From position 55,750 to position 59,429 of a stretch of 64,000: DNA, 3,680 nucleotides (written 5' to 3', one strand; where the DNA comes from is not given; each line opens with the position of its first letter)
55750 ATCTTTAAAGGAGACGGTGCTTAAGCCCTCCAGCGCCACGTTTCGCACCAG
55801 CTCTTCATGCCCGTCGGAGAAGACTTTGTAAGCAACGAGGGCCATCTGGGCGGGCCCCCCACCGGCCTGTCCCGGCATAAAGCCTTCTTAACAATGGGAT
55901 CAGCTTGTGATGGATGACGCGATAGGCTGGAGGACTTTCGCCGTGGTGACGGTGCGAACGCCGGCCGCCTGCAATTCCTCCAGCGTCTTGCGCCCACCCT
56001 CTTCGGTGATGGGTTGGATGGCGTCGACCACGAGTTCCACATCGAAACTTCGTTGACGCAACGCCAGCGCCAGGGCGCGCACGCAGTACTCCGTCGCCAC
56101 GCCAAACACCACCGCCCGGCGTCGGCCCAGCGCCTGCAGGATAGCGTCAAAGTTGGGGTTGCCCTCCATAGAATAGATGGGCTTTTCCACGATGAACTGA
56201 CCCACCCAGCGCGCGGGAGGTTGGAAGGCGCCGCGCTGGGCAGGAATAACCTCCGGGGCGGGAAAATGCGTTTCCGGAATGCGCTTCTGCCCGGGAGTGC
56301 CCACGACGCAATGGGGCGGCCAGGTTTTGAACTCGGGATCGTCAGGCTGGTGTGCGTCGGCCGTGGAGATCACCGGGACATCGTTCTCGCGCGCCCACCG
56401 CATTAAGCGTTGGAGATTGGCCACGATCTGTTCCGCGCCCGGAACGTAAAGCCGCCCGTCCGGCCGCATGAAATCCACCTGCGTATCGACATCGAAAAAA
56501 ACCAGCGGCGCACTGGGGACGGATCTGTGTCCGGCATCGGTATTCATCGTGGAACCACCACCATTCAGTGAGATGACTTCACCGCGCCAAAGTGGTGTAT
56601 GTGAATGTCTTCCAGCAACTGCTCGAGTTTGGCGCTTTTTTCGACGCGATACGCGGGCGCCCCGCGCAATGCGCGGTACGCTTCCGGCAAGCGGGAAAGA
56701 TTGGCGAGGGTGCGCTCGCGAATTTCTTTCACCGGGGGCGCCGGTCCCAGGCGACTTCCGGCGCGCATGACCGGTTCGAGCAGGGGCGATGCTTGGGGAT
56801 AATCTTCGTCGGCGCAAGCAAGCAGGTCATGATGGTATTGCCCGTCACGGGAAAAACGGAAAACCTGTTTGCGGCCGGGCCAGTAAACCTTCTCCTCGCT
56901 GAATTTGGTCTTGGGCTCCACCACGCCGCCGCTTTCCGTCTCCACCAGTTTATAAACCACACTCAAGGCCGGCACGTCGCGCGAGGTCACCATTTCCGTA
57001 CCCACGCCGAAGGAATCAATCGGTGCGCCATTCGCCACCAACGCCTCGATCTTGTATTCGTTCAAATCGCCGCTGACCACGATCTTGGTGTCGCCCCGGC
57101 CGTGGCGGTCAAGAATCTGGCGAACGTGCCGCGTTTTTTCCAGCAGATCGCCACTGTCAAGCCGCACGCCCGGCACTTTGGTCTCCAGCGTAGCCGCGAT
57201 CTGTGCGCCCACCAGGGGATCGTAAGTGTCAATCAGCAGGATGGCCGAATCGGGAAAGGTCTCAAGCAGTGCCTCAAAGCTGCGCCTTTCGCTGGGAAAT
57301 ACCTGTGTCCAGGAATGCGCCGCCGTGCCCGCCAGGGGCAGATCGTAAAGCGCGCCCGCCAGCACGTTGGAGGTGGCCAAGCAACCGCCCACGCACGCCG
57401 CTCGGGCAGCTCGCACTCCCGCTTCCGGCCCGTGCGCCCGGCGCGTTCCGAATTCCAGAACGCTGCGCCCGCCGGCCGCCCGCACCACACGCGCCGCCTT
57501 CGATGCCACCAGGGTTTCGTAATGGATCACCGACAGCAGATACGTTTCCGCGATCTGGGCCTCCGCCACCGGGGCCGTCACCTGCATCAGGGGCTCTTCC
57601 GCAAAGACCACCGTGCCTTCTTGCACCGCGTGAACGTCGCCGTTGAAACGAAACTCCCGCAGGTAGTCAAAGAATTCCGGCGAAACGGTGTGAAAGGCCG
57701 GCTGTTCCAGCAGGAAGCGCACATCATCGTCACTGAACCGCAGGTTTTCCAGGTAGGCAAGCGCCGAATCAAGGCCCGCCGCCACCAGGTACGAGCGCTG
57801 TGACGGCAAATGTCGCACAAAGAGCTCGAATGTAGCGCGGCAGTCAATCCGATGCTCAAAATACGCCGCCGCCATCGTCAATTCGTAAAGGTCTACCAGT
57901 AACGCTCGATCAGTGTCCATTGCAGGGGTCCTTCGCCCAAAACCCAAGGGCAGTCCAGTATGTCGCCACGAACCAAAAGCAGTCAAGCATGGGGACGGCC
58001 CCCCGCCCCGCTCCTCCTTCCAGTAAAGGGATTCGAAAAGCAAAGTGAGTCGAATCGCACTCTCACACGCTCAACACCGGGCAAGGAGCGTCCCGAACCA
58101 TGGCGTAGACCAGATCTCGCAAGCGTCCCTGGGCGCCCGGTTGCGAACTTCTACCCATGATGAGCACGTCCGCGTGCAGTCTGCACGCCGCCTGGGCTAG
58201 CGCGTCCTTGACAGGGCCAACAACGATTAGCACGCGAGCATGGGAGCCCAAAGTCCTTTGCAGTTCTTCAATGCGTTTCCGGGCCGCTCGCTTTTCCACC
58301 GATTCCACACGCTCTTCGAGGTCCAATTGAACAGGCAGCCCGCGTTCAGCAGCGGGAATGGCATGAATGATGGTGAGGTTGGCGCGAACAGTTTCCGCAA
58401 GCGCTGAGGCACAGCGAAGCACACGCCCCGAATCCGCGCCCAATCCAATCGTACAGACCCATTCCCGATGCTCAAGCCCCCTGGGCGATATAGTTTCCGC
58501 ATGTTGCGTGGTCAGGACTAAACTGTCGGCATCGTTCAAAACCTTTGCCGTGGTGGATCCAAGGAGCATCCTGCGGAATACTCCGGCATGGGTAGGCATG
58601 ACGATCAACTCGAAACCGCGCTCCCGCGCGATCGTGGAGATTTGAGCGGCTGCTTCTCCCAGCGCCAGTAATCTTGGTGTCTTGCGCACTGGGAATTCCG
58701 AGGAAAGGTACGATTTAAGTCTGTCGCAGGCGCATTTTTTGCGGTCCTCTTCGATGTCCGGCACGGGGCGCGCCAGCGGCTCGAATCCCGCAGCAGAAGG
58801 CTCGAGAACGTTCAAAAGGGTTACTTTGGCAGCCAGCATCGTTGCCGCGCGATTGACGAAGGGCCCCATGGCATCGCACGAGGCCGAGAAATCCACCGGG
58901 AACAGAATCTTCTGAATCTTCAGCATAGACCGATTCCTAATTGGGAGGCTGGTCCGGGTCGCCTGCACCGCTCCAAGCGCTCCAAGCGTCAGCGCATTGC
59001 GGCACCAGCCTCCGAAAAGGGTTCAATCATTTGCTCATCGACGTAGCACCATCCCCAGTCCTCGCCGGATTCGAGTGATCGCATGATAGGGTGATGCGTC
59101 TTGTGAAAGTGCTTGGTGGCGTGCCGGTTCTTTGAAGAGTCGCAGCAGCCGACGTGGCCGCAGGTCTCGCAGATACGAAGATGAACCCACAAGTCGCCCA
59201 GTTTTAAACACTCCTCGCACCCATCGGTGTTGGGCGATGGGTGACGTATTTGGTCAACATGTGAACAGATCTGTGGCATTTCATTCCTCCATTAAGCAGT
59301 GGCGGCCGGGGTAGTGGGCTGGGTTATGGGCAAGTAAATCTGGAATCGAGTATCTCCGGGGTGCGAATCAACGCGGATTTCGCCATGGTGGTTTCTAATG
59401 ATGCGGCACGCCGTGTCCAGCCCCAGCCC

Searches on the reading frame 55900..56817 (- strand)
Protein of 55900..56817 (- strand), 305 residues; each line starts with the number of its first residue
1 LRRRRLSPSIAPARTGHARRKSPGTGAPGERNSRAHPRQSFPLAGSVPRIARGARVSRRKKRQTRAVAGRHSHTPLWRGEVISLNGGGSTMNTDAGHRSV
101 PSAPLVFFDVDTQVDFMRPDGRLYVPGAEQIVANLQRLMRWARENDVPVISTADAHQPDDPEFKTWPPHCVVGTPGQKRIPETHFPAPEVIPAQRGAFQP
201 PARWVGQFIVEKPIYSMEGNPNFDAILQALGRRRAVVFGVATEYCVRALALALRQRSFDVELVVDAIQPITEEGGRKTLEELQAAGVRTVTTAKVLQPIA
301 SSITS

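Call 3: search_protein_families(library=pfam, proteins=[window:55900-56817:-], max_evalue=0.01)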
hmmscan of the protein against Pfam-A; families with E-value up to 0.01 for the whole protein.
window:55900-56817:- (305 aa): 1 family
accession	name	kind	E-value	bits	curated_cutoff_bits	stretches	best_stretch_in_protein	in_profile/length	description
PF00857.26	Isochorismatase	-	1.2e-27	97.5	27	1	110-293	6-174/175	Isochorismatase domain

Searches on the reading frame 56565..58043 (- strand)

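Call 3: search_protein_families(library=pfam, proteins=[window:56565-58043:-], max_evalue=0.01)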
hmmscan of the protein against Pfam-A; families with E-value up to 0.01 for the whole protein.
window:56565-58043:- (492 aa): 5 families
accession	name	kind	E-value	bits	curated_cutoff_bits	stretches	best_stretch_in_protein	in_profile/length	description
PF17767.7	NAPRTase_N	-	9.5e-35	120.1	32.6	1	48-173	1-124/125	Nicotinate phosphoribosyltransferase (NAPRTase) N-terminal domain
PF17956.6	NAPRTase_C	-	2.1e-10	41.5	23.3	1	417-476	51-110/111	Nicotinate phosphoribosyltransferase C-terminal domain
PF04095.22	NAPRTase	-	1.7e-06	28.4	20.8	1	195-356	3-183/239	Nicotinate phosphoribosyltransferase (NAPRTase) family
PF01729.25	QRPTase_C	-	2.3e-05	24.6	23.1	1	179-356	1-165/169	Quinolinate phosphoribosyl transferase, C-terminal domain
PF02749.22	QRPTase_N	-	0.00012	22.7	27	0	136-174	42-79/82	Quinolinate phosphoribosyl transferase, N-terminal domain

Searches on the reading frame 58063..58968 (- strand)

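Call 3: search_protein_families(library=pfam, proteins=[window:58063-58968:-], max_evalue=0.01)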
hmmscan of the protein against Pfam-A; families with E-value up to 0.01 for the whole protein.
window:58063-58968:- (301 aa): 1 family
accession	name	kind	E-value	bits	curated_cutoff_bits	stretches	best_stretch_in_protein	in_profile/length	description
PF00582.32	Usp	-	4.1e-31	108.9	24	2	18-152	2-138/141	Universal stress protein family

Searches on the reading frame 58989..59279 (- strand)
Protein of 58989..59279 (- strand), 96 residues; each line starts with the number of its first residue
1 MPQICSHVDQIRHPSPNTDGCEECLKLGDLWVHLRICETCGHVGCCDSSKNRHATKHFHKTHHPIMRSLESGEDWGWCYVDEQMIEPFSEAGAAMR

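Call 3: search_protein_families(library=pfam, proteins=[window:58989-59279:-], max_evalue=0.01)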
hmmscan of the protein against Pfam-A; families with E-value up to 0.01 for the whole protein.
window:58989-59279:- (96 aa): 1 family
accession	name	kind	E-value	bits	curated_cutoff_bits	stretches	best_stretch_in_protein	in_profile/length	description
PF02148.25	zf-UBP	-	2.4e-14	53.8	22.7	1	21-86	1-59/63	Zn-finger in ubiquitin-hydrolases and other protein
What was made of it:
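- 58989..59279 (-): Small zf-UBP zinc-finger protein (96 aa), 12 nt after the kinase. It is a recurrent partner gene of the flavoprotein module. PF02148 at 53.8 bits (call 3).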

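Call 76: search_dna_similar(query=window:58989-59279:-, collection=plasmids, mode=protein, max_evalue=1e-8, max_rows=60)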
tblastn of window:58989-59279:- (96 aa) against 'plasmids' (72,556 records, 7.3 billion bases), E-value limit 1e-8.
Records with a match: 89; places in all: 93; records where one place covers at least 80% of the query: 81.
Best place of each record, by identity: 60-80% 16; <60% 73.
By first word of the organism name: Rhizobium 28; Rhodococcus 12; Agrobacterium 11; Streptomyces 7; Burkholderia 4; Variovorax 3; Paraburkholderia 3; Nostoc 3; Nocardia 2; Deinococcus 2; and 14 more.
By predicted mobility (MOB-suite, as given by PLSDB): non-mobilizable 56; mobilizable 19; conjugative 14.
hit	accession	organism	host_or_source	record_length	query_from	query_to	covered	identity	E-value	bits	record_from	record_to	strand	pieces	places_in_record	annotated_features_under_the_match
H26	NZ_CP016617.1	Microvirga ossetica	Vicia alpestris,cell culture,nodules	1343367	1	86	90%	60.5%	4e-29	115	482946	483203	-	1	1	none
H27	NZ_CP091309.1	Burkholderia pyrrocinia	-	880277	1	96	100%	53.1%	5e-28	112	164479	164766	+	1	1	UBP-type zinc finger domain-containing protein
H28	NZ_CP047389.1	Agrobacterium sp. CGMCC 11546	whole organism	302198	1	86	90%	59.3%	3e-28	112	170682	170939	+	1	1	UBP-type zinc finger domain-containing protein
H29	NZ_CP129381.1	Rhizobium sp. SSA_523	single cell,Sea water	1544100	1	86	90%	59.3%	3e-28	112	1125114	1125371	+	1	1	none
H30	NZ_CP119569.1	Pararhizobium qamdonense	cell culture,soil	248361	1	86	90%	59.3%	1e-27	111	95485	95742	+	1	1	UBP-type zinc finger domain-containing protein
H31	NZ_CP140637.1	Rhizobium indigoferae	Indigofera amblyantha,Pure culture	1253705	1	86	90%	58.1%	4e-28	112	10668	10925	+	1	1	record has no annotation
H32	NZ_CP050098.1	Rhizobium leguminosarum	Trifolium pratense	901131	1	86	90%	58.1%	5e-28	112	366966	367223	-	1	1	UBP-type zinc finger domain-containing protein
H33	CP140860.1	Rhizobium ruizarguesonis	Trifolium pratense,whole organism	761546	1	86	90%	58.1%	4e-27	109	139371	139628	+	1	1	UBP-type zinc finger domain-containing protein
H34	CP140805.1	Rhizobium johnstonii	Trifolium pratense,whole organism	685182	1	86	90%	58.1%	1e-26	108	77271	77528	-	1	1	UBP-type zinc finger domain-containing protein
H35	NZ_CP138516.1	Variovorax paradoxus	Legume root,PacBio whole genome assembly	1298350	1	85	89%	58.8%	4e-30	118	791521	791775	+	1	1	none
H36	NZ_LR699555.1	Paraburkholderia dioscoreae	-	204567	1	82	85%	61.0%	4e-26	106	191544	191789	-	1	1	UBP-type zinc finger domain-containing protein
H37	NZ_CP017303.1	Rhodococcus sp. YL-1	pure culture,soil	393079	7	85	82%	62.5%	2e-26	108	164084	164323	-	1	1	UBP-type zinc finger domain-containing protein | FAD-dependent oxidoreductase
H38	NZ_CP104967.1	Phyllobacterium sp. A18/5-2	Vicia costata,cell culture,root nodule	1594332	1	86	90%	57.0%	5e-27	109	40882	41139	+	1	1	none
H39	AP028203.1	Paraburkholderia largidicola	Physopelta gutta,midgut,Midgut crypts ...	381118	1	82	85%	59.8%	3e-26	107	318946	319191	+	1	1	UBP-type zinc finger domain-containing protein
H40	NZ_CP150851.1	Burkholderia pyrrocinia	-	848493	1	84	88%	58.3%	5e-28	112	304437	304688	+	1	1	UBP-type zinc finger domain-containing protein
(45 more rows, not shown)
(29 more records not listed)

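Call 78: get_annotated_region(hit=H32, flank=4000)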
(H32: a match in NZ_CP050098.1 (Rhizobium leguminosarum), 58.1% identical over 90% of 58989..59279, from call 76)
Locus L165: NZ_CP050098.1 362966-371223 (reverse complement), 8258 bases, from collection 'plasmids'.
description: Rhizobium leguminosarum bv. trifolii strain 9B plasmid pRL9b4, complete sequence
organism: Rhizobium leguminosarum (NCBI taxid 386)
taxonomy: Bacteria; Pseudomonadota; Alphaproteobacteria; Hyphomicrobiales; Rhizobiaceae; Rhizobium; Rhizobium leguminosarum
host: -; source: Trifolium pratense; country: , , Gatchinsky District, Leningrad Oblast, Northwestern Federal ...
typing (MOB-suite, as given by PLSDB): non-mobilizable; mating-pair formation MPF_T
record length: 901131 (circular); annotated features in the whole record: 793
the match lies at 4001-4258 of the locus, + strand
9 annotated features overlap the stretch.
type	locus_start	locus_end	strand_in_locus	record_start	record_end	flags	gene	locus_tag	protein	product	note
CDS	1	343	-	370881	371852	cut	-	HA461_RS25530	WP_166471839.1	alpha/beta hydrolase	-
CDS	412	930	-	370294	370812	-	-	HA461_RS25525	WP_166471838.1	DNA starvation/stationary phase protection protein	-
CDS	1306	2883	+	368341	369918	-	-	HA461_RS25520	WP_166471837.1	ATP-binding protein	-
CDS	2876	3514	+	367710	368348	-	-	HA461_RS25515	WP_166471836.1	response regulator transcription factor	-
CDS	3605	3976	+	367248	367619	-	-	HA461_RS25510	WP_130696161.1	response regulator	GO:0000160 - phosphorelay signal transduction system [Evidence IEA]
CDS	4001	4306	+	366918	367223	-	-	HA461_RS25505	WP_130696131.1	UBP-type zinc finger domain-containing protein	-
CDS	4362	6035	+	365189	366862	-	-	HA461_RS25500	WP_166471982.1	FAD-dependent oxidoreductase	-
CDS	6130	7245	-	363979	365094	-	-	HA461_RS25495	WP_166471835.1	FAD-dependent monooxygenase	-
CDS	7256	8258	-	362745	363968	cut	-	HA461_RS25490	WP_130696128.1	MFS transporter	GO:0055085 - transmembrane transport [Evidence IEA]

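Call 79: search_protein_families(library=pfam, proteins=[L165:4362-6035:+, L165:4001-4306:+, L165:3605-3976:+, L165:1306-2883:+], max_evalue=0.0001)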
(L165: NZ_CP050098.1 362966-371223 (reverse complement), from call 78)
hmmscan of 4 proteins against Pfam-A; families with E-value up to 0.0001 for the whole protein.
L165:4362-6035:+ (557 aa): 11 families
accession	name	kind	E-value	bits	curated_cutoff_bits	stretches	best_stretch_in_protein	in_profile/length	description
PF07992.20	Pyr_redox_2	-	9e-32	111.1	26.1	1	230-539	1-291/291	Pyridine nucleotide-disulphide oxidoreductase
PF13738.12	Pyr_redox_3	-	1.8e-11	44.3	30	1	331-491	122-286/305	Pyridine nucleotide-disulphide oxidoreductase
PF00027.35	cNMP_binding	-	1e-08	35.4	27.5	1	32-117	2-86/89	Cyclic nucleotide-binding domain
PF01266.30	DAO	-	3.9e-08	33.7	27.9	1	231-272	1-44/353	FAD dependent oxidoreductase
PF00070.33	Pyr_redox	-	7.9e-08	33.1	22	0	378-452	2-80/82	Pyridine nucleotide-disulphide oxidoreductase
PF00890.30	FAD_binding_2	-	4.7e-07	29.8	20.4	1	231-270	1-41/414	FAD binding domain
PF01494.25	FAD_binding_3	-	1.8e-06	27.9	22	0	230-262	2-34/349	FAD binding domain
PF13450.12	NAD_binding_8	-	2.3e-06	28.2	21.9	1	234-275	1-42/68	NAD(P)-binding Rossmann-like domain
PF12831.13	FAD_oxidored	-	4.7e-06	26.6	27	1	231-268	1-39/416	FAD dependent oxidoreductase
PF03486.20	HI0933_like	-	2e-05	24.6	50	0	231-262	2-33/244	HI0933-like protein Rossmann domain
PF01946.23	Thi4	-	7.8e-05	22.4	26.2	1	230-267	18-57/235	Thi4 family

L165:4001-4306:+ (101 aa): 1 family
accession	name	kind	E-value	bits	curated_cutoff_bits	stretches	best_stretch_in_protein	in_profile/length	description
PF02148.25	zf-UBP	-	1.7e-12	47.8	22.7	1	21-89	1-62/63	Zn-finger in ubiquitin-hydrolases and other protein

L165:3605-3976:+ (123 aa): 1 family
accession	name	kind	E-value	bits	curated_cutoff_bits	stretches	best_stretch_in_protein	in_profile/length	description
PF00072.30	Response_reg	-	9.1e-24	84.2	30.2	1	7-117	1-110/111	Response regulator receiver domain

L165:1306-2883:+ (525 aa): 2 families
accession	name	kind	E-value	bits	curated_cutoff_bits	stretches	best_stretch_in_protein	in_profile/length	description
PF02518.31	HATPase_c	-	2e-20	73.7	26.4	1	413-520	3-109/111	Histidine kinase-, DNA gyrase B-, and HSP90-like ATPase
PF00512.31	HisKA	-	1.1e-07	32.2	26.9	1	302-360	4-57/66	His Kinase A (phospho-acceptor) domain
